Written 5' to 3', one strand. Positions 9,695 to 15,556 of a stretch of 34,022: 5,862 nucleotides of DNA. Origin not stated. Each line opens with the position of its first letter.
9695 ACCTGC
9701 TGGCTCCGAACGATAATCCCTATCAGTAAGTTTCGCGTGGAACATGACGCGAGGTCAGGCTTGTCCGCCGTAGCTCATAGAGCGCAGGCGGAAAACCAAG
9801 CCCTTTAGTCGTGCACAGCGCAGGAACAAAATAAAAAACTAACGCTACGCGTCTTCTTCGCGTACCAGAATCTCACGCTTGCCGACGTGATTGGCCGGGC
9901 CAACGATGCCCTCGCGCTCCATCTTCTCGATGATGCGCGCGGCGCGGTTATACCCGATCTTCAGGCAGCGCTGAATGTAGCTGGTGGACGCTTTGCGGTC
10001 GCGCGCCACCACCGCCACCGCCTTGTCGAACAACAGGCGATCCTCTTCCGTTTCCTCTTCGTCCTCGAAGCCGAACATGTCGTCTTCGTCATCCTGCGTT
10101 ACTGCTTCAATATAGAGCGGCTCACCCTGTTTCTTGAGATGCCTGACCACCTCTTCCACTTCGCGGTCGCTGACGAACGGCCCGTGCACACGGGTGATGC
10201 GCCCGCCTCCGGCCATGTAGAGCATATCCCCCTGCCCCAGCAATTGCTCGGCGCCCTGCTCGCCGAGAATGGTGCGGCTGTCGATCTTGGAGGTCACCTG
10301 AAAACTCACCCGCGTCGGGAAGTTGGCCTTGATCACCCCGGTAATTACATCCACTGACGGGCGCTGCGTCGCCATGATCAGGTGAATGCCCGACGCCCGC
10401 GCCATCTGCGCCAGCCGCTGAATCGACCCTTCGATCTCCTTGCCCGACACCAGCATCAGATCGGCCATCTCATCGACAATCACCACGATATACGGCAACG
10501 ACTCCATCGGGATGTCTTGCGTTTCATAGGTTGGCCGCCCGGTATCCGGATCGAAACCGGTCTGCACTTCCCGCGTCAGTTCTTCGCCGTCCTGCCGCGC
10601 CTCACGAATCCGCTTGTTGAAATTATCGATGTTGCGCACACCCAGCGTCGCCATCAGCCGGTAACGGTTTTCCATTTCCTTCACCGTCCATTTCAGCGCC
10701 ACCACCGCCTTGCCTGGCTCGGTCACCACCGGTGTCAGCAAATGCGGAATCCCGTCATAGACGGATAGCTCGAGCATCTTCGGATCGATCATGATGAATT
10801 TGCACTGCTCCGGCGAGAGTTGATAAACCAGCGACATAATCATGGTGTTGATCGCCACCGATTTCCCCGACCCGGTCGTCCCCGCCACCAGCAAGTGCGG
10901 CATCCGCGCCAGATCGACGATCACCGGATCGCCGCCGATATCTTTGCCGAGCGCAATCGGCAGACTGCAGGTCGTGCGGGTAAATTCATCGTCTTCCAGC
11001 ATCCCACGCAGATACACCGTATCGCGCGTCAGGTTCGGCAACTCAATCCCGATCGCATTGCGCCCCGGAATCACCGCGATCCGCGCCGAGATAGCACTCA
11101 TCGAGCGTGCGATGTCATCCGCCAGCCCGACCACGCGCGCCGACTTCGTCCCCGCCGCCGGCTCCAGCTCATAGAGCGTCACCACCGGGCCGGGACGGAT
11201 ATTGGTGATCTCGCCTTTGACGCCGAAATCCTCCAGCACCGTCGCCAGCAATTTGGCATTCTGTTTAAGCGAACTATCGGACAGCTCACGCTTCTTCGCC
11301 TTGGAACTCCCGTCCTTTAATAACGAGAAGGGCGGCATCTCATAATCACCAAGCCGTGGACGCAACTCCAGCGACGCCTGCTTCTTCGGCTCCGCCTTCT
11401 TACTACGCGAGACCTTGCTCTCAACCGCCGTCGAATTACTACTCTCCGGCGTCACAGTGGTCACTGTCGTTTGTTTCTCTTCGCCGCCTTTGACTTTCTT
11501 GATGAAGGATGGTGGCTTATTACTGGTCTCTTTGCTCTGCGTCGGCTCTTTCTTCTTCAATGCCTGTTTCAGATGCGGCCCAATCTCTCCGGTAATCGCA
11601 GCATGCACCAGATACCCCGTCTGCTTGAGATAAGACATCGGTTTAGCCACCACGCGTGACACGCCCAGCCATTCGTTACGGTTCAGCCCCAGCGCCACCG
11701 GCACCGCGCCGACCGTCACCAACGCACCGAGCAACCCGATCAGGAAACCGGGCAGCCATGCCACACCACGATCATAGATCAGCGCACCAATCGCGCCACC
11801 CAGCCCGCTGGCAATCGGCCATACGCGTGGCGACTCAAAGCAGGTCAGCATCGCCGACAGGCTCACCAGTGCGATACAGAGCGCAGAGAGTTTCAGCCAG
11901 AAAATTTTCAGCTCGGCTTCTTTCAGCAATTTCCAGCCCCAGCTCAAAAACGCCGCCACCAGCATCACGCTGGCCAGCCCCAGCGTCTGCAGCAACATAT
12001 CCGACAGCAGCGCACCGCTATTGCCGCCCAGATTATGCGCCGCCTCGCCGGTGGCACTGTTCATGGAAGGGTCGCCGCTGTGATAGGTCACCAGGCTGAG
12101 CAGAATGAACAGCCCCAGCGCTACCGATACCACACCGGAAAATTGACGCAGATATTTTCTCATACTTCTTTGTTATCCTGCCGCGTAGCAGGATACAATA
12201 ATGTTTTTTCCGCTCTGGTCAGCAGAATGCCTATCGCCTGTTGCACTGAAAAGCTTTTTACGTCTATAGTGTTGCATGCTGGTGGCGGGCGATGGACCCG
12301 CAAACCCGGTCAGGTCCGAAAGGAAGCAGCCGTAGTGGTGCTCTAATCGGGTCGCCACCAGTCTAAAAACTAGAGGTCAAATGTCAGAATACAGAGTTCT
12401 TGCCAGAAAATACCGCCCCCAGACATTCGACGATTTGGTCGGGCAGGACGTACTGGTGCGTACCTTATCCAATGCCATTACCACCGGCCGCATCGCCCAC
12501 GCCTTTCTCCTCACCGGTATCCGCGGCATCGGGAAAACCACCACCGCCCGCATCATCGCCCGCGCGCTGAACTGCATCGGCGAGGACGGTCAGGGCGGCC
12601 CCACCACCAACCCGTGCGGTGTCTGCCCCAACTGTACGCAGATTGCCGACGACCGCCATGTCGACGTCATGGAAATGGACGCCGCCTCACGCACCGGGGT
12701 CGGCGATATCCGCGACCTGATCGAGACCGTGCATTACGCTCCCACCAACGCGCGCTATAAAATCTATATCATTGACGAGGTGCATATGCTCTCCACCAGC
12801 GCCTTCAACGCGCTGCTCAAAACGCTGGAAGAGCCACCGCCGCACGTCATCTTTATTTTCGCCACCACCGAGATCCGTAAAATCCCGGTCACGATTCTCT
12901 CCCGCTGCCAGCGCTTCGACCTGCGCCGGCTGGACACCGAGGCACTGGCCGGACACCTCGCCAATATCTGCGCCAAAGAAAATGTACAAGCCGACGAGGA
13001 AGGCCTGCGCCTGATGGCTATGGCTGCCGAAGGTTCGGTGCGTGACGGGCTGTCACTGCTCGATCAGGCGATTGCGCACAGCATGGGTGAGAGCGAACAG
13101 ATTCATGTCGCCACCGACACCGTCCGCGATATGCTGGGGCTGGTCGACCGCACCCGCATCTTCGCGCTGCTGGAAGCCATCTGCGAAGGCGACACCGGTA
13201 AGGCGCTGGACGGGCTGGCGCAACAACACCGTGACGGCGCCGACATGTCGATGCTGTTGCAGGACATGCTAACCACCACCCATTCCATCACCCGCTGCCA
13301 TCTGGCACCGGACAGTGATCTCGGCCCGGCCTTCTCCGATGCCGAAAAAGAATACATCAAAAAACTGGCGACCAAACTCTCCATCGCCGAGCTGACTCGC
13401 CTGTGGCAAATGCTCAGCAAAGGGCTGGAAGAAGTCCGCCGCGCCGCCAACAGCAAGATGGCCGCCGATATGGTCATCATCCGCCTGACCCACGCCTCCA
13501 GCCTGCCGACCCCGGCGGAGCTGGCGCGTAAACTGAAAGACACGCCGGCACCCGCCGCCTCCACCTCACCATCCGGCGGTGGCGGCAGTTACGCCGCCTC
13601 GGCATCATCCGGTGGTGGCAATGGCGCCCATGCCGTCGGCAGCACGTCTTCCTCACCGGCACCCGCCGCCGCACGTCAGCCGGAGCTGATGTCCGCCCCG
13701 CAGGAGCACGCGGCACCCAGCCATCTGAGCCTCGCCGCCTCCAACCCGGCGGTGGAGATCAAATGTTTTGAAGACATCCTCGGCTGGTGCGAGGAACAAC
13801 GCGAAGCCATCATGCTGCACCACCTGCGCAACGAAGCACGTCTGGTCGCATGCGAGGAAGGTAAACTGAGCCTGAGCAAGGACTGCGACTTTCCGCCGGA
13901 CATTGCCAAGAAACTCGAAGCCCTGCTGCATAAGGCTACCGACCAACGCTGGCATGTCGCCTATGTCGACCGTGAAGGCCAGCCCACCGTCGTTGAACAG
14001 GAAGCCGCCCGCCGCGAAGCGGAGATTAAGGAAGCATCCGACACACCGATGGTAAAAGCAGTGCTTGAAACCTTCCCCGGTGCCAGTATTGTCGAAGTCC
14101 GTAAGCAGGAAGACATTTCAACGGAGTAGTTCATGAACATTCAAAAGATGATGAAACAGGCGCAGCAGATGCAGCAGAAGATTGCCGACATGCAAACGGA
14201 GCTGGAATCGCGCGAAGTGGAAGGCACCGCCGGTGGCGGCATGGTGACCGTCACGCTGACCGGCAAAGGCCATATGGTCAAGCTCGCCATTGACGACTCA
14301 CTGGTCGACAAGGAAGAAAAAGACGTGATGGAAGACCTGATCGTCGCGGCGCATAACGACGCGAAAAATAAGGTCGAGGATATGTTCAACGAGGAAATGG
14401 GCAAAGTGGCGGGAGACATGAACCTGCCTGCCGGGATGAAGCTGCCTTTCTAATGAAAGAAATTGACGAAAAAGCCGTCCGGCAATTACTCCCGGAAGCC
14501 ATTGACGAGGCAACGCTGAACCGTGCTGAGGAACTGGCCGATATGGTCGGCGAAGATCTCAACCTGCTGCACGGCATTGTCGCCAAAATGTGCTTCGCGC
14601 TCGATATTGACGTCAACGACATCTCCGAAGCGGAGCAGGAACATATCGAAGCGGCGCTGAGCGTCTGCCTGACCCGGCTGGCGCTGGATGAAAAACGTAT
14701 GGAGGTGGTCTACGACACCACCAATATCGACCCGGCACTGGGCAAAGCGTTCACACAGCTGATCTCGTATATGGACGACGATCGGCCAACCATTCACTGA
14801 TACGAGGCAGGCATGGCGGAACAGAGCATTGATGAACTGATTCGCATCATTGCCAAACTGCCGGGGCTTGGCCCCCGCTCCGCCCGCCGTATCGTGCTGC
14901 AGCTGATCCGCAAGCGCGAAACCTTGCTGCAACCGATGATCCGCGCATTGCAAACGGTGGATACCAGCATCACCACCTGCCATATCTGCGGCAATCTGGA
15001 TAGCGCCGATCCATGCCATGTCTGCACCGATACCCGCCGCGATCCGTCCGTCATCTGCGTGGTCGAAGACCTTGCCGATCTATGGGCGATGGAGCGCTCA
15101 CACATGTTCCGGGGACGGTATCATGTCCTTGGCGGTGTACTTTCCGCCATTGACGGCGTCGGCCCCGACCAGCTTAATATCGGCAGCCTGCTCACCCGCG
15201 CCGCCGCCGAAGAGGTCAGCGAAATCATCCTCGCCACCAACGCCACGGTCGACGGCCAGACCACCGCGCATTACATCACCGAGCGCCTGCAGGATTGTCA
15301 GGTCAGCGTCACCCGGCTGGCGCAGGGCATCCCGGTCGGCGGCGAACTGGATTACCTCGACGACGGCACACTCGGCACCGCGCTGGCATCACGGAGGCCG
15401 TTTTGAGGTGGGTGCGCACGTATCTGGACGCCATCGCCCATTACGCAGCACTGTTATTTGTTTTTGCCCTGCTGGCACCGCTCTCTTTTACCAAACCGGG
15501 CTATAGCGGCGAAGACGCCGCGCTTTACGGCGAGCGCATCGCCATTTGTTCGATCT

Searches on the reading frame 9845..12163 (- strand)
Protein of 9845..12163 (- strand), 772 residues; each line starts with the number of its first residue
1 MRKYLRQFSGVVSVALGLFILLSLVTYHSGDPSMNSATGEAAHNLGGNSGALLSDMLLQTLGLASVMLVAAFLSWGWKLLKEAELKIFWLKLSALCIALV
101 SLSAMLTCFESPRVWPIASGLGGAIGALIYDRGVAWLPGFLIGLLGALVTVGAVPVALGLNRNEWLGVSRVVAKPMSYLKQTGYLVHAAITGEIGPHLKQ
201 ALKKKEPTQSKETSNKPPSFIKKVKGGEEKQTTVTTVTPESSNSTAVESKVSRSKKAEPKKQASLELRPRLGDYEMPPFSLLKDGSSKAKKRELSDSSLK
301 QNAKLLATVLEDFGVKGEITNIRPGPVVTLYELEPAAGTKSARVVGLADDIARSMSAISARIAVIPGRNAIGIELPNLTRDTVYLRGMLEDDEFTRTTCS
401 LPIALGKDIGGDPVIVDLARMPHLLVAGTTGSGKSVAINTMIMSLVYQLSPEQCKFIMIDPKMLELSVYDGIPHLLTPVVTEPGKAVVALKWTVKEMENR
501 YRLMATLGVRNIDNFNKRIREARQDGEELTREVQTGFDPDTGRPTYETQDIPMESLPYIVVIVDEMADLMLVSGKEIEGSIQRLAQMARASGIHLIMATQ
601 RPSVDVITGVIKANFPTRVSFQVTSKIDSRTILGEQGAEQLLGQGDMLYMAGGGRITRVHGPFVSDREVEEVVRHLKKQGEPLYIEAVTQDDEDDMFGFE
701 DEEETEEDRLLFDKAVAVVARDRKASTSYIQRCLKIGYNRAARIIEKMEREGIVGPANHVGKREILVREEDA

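Call 5: search_protein_families(library=pfam, proteins=[window:9845-12163:-], max_evalue=0.001)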
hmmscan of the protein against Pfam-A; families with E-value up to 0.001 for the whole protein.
window:9845-12163:- (772 aa): 5 families
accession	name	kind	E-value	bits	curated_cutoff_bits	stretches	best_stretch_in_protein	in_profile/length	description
PF01580.24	FtsK_SpoIIIE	-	1.3e-73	247.5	24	1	385-604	2-221/221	FtsK/SpoIIIE family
PF17854.6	FtsK_alpha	-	1.6e-28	99.3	22.9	1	276-377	1-101/101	FtsK alpha domain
PF13491.11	FtsK_4TM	-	3.3e-27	95.7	23.1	1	3-157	2-158/171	4TM region of DNA translocase FtsK/SpoIIIE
PF09397.16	FtsK_gamma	-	4.5e-26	90.8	30.6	1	709-767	4-62/63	Ftsk gamma domain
PF01935.23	DUF87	-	0.0002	22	23.2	1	413-461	13-60/220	Helicase HerA, central domain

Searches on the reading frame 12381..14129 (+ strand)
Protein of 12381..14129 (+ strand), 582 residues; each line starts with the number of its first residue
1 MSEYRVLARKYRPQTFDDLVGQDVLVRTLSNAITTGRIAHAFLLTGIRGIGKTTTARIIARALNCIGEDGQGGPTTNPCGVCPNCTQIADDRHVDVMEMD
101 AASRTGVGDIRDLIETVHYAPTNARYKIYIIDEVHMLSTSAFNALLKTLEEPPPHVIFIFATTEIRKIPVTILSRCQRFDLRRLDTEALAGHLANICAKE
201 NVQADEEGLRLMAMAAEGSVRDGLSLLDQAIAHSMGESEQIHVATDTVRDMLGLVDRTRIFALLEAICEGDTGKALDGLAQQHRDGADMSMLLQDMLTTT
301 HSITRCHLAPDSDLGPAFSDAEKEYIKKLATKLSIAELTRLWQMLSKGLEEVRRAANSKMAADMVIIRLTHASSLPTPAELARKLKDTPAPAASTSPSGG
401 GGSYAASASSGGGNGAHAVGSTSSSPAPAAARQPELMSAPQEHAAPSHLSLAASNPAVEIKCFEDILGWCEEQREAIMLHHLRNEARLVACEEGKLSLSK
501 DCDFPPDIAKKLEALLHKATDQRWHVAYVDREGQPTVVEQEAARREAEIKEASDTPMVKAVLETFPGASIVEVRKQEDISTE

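Call 5: search_protein_families(library=pfam, proteins=[window:12381-14129:+], max_evalue=0.001)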
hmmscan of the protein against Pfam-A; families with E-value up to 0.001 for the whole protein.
window:12381-14129:+ (582 aa): 11 families
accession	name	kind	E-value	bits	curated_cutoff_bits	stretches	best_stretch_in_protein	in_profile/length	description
PF12169.13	DNA_pol3_gamma3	-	3e-47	160.4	24.4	1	245-385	3-143/143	DNA polymerase III subunits gamma and tau domain III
PF13177.12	DNA_pol3_delta2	-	1.4e-40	139.3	27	1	22-184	2-160/161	DNA polymerase III, delta subunit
PF12362.13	DUF3646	-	8.4e-31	107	30.2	1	462-573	3-114/114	DNA polymerase III gamma and tau subunits C terminal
PF22608.2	DNAX_ATPase_lid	-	3.7e-17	62.3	27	1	190-236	3-49/49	DNA polymerase III clamp loader subunit, ATPase lid domain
PF00004.35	AAA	-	2.9e-12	47.6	21.2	1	43-178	2-125/131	ATPase family associated with various cellular activities (AAA)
PF13401.12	AAA_22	-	3.3e-06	27.9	27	1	42-167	8-128/130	AAA domain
PF05496.18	RuvB_N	-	3.7e-06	27.2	27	1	12-65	2-59/159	Holliday junction DNA helicase RuvB P-loop domain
PF13245.12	AAA_19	-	1.6e-05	25.5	25.1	1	32-158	4-122/134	AAA domain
PF13604.12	AAA_30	-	6.7e-05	23.1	27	1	41-158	20-121/191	AAA domain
PF07728.20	AAA_5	-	8e-05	23.1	22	0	42-151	2-92/139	AAA domain (dynein-related subfamily)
PF13191.12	AAA_16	-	0.00018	22.5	32.6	0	19-64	2-49/167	AAA ATPase domain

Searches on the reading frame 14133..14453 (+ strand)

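Call 6: search_protein_families(library=pfam, proteins=[window:14133-14453:+], max_evalue=0.001)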
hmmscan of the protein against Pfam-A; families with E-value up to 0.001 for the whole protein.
window:14133-14453:+ (106 aa): 1 family
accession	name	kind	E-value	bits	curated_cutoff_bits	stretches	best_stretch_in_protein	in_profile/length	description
PF02575.21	YbaB_DNA_bd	-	2.2e-32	111.5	25.5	1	7-97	1-91/91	YbaB/EbfC DNA-binding family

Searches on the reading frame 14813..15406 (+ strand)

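Call 6: search_protein_families(library=pfam, proteins=[window:14813-15406:+], max_evalue=0.001)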
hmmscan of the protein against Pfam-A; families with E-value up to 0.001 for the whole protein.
window:14813-15406:+ (197 aa): 5 families
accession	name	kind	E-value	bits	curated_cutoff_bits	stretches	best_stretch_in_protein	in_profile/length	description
PF13662.12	Toprim_4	-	9.5e-27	93.5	25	1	79-170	1-85/85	Toprim domain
PF21175.2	RecR_C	-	1.2e-10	41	22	1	172-195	1-24/24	RecR, C-terminal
PF01751.28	Toprim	-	8.1e-09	36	23.1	1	80-166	1-93/96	Toprim domain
PF21176.3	RecR_HhH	-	1.9e-08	34.4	27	1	6-48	1-43/45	RecR, helix-hairpin-helix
PF02132.21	RecR_ZnF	-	3.5e-05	23.9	22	1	53-73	1-21/21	RecR, Cys4-zinc finger domain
